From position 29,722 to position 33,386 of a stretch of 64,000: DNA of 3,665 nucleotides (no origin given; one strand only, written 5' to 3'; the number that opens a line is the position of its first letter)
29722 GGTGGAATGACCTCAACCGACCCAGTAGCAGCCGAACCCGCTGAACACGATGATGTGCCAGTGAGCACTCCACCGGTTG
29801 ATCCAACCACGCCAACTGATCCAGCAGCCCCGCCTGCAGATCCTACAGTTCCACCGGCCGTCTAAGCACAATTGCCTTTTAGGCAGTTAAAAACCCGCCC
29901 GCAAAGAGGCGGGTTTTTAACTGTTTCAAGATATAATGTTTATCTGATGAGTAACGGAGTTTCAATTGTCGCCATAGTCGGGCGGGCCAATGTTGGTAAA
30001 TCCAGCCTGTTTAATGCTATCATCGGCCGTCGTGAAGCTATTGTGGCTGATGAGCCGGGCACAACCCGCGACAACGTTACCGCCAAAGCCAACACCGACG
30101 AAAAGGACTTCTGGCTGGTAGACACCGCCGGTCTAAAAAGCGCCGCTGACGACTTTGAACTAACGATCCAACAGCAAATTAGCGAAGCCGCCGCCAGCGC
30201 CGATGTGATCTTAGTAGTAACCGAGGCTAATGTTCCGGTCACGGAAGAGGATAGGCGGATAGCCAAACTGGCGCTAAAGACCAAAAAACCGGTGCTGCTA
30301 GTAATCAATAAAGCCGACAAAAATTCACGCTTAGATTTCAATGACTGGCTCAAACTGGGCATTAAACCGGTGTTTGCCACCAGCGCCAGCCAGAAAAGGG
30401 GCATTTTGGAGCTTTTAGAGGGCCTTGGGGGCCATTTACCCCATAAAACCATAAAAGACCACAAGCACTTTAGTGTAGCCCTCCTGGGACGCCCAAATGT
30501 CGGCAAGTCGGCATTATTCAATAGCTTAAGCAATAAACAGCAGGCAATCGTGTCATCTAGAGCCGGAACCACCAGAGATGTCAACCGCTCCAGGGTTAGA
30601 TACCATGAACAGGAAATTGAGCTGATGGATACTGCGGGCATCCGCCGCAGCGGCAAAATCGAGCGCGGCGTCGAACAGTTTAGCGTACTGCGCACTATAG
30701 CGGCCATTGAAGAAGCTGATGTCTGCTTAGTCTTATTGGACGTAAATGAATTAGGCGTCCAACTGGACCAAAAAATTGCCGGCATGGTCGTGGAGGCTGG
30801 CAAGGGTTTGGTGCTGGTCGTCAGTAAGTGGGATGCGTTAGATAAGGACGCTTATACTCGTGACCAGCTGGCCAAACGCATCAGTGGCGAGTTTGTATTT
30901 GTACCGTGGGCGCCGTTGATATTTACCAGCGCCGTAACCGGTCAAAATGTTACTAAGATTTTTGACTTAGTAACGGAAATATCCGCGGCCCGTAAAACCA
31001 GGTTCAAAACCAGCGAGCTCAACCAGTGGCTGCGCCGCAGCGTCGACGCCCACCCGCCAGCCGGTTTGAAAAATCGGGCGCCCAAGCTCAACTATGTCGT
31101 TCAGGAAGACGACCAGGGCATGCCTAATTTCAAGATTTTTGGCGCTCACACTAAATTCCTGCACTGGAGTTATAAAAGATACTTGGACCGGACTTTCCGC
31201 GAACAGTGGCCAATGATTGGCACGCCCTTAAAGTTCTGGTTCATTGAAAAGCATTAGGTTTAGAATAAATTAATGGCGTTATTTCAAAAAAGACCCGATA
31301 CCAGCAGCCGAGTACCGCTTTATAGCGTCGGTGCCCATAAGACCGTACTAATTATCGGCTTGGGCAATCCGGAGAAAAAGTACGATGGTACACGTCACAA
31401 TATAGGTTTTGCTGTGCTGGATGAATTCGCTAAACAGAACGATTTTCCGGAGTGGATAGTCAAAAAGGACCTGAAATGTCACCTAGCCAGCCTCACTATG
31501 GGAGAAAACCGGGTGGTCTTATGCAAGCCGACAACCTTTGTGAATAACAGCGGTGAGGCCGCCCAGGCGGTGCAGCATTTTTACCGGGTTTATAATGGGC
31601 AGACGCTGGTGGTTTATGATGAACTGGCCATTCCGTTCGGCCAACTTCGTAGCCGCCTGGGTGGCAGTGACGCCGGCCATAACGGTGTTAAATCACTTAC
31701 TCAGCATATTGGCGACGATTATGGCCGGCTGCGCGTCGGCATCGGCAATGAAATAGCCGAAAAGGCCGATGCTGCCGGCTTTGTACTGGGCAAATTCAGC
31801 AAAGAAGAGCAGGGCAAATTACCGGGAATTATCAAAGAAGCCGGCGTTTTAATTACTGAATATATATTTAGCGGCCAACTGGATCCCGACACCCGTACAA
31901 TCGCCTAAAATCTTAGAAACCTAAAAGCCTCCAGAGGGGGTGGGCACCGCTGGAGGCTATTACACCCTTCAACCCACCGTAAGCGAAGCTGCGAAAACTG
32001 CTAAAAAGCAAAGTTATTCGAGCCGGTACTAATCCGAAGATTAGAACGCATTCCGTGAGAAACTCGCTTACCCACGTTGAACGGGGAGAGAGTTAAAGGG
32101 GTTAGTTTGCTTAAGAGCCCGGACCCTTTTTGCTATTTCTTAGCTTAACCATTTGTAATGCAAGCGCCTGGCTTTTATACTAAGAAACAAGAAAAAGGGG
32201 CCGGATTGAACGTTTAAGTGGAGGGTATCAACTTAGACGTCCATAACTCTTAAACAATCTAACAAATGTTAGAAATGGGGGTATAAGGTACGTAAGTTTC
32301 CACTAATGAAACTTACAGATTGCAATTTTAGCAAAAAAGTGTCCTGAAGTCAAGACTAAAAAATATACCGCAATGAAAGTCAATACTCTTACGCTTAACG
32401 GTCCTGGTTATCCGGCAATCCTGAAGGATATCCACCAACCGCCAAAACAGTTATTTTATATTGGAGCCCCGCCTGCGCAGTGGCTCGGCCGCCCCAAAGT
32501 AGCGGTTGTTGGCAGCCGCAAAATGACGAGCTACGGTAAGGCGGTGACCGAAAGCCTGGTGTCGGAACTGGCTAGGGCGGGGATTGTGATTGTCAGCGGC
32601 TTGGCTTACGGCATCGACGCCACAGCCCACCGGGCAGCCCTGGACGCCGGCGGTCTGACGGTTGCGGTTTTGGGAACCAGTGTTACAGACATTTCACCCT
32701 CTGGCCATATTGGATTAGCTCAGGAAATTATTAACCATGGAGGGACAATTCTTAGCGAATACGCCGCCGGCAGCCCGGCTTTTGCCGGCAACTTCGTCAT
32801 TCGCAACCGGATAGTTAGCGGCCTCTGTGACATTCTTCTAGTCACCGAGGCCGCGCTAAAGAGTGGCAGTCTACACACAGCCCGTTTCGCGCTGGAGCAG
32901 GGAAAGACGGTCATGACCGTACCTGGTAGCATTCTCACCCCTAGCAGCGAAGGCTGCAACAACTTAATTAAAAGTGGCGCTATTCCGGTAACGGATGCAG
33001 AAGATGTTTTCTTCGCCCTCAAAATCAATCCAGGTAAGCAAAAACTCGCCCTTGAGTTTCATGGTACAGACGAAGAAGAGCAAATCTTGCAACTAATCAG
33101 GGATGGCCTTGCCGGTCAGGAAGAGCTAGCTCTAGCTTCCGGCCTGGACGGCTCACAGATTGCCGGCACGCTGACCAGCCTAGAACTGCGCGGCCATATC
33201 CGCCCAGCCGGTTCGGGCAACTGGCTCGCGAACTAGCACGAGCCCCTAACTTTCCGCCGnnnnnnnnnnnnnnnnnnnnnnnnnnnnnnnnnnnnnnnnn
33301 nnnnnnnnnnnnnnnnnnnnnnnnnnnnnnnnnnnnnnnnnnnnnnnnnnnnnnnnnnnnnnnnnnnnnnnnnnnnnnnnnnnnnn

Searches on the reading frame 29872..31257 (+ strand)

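Call 8: search_protein_families(library=pfam, proteins=[window:29872-31257:+])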
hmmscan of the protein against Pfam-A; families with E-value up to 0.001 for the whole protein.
window:29872-31257:+ (461 aa): 12 families
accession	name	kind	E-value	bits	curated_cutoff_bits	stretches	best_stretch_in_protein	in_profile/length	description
PF01926.29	MMR_HSR1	-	1.7e-55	186.4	21.9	2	33-147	2-113/113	50S ribosome-binding GTPase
PF02421.24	FeoB_N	-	4.5e-28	98.2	27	2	201-332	2-127/156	Ferrous iron transport protein B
PF14714.11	KH_dom-like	-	1.1e-18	67.7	27.3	1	377-457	1-80/81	KH-domain-like of EngA bacterial GTPase enzymes, C-terminal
PF00009.33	GTP_EFTU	-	7.5e-17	62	26.5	2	60-160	51-143/188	Elongation factor Tu GTP binding domain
PF00350.29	Dynamin_N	-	1.5e-16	61.4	27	1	74-147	97-167/168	Dynamin family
PF04548.22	AIG1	-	1.2e-14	54.6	27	2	34-132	4-105/212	AIG1 family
PF03193.22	RsgA_GTPase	-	3.5e-12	46.9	30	1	106-259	19-170/174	RsgA GTPase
PF00071.28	Ras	-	2e-09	37.7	21.6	1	202-368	2-157/162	Ras family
PF08477.19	Roc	-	9e-07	29.6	27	0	33-149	2-119/119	Ras of Complex, Roc, domain of DAPkinase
PF10662.15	PduV-EutP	-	4.3e-06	27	21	0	101-183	55-139/143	Ethanolamine utilisation - propanediol utilisation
PF00005.33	ABC_tran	-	7.4e-06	27.1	25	0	31-61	12-38/137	ABC transporter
PF09439.16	SRPRB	-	0.00042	20.2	25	0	201-256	5-55/178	Signal recognition particle receptor beta subunit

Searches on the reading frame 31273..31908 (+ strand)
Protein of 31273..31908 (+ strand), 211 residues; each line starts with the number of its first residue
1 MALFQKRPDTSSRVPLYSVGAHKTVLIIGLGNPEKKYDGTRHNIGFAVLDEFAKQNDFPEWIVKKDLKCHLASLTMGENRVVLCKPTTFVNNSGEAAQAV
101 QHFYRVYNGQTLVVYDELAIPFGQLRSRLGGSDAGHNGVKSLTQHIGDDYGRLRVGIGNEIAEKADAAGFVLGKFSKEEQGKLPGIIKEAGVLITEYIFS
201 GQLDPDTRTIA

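Call 8: search_protein_families(library=pfam, proteins=[window:31273-31908:+])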
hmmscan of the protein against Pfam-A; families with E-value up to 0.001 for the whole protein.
window:31273-31908:+ (211 aa): 1 family
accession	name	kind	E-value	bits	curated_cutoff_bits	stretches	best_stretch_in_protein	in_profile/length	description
PF01195.25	Pept_tRNA_hydro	-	6e-53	179.8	27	1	26-198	1-171/183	Peptidyl-tRNA hydrolase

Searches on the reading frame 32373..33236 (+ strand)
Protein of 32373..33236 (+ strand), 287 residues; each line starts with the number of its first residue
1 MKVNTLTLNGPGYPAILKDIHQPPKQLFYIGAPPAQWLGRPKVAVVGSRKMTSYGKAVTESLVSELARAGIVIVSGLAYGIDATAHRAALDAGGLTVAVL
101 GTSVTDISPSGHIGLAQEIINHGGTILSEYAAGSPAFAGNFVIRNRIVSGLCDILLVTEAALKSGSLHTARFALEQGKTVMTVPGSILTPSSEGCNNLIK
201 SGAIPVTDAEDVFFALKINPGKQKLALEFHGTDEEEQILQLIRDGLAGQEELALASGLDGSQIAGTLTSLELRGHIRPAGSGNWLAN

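Call 8: search_protein_families(library=pfam, proteins=[window:32373-33236:+])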
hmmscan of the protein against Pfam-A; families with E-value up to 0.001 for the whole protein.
window:32373-33236:+ (287 aa): 3 families
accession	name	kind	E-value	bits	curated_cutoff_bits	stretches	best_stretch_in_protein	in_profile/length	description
PF02481.21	DNA_processg_A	-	1.7e-70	237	29.6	1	2-207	6-211/212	DNA recombination-mediator protein A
PF17782.7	DprA_WH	-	4.2e-07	30.4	22.9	1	231-278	10-57/61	DprA winged helix domain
PF18306.6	LDcluster4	-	1.5e-06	28.4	26.3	1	41-184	2-124/151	SLOG cluster4 family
